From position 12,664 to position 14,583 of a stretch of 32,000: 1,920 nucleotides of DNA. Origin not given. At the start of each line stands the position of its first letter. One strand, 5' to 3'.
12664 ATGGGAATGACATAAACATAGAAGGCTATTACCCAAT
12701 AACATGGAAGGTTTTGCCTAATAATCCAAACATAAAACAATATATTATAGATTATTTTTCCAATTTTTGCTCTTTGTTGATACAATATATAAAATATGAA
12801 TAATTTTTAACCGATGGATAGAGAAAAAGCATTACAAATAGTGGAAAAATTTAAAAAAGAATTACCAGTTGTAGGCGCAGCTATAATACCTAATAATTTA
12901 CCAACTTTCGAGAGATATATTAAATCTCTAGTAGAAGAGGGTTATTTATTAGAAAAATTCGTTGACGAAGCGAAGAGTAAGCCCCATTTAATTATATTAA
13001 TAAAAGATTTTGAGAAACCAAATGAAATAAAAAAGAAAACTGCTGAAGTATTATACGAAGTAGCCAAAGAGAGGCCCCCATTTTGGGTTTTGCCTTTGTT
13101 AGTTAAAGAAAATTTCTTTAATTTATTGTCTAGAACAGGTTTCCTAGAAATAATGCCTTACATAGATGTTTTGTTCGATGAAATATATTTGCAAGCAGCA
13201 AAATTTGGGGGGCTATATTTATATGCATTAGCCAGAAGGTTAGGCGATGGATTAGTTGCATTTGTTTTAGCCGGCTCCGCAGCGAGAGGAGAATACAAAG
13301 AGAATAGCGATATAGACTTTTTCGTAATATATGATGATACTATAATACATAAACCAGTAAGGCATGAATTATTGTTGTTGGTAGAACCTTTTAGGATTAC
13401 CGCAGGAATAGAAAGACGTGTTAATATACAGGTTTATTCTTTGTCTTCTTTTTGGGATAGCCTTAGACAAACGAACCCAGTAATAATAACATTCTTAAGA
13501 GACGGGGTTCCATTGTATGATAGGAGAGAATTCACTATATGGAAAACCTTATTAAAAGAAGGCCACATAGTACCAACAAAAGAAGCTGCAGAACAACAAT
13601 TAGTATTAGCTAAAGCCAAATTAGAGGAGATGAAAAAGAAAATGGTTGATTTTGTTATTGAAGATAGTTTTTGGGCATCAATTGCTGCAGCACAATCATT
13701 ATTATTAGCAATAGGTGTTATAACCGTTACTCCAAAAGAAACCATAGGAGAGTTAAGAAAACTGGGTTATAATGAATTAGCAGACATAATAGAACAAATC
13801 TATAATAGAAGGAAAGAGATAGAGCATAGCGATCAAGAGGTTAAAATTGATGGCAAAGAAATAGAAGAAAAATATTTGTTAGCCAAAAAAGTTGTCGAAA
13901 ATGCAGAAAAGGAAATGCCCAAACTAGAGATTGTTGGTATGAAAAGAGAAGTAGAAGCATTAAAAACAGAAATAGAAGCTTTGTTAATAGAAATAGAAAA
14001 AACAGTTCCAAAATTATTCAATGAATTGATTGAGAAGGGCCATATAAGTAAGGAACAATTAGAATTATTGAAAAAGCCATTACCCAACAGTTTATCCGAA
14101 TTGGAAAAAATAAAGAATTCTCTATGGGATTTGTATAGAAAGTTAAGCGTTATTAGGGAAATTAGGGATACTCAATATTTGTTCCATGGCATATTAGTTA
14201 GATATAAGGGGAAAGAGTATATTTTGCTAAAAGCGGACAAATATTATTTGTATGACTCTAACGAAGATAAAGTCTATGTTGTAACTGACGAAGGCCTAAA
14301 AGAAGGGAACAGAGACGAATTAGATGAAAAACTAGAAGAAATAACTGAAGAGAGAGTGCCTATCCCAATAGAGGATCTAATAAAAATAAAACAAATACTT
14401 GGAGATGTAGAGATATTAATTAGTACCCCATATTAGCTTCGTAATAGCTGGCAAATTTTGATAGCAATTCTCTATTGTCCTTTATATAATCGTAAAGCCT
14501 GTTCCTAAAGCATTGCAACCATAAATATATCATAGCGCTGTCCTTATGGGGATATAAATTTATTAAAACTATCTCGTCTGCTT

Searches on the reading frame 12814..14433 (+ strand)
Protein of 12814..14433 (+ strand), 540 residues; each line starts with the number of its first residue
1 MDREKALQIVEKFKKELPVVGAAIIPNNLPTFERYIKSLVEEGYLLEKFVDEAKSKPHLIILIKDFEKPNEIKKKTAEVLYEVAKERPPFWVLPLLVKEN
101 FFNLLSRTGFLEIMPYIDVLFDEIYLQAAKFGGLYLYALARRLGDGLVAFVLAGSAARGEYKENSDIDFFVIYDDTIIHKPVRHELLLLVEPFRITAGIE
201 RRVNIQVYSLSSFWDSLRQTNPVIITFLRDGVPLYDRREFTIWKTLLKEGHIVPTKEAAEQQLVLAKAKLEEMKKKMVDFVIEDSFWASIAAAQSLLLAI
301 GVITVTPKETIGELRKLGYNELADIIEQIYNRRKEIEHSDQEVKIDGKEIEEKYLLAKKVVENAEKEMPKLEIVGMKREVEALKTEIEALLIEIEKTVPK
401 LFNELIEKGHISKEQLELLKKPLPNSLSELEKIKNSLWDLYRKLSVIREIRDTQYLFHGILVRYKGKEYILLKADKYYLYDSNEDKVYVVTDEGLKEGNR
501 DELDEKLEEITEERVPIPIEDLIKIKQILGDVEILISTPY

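Call 55: search_protein_families(library=pfam, proteins=[window:12814-14433:+], max_evalue=0.00001)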
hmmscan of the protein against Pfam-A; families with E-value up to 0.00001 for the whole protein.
window:12814-14433:+ (540 aa): 1 family
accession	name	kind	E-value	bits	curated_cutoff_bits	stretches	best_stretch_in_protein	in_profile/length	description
PF01909.29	NTP_transf_2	-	7.3e-07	29.9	21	1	147-200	14-47/93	Nucleotidyltransferase domain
